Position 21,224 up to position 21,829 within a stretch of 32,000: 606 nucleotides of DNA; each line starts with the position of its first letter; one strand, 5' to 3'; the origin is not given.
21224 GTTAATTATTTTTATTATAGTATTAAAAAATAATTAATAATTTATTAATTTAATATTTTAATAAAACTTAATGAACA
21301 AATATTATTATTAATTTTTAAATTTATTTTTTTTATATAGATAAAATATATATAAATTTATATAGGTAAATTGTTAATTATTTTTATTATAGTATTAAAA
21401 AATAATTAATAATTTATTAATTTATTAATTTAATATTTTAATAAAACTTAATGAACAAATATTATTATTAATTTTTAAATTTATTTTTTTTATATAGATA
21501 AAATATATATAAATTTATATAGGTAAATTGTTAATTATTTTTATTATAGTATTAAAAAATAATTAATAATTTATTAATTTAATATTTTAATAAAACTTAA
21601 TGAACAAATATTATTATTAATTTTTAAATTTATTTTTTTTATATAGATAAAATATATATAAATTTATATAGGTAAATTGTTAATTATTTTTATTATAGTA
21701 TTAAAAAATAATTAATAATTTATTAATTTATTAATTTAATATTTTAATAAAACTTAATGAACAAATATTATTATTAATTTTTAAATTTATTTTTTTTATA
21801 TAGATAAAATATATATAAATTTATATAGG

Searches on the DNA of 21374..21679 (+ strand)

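Call 45: search_dna_similar(query=window:21374-21679:+, collection=plasmids, mode=distant, max_rows=5)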
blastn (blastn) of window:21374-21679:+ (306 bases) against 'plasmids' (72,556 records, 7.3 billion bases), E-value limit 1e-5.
No match.

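Call 46: search_dna_similar(query=window:21374-21679:+, collection=phages, mode=distant, max_rows=5)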
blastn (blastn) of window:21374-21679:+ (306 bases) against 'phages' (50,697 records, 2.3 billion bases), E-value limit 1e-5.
No match.
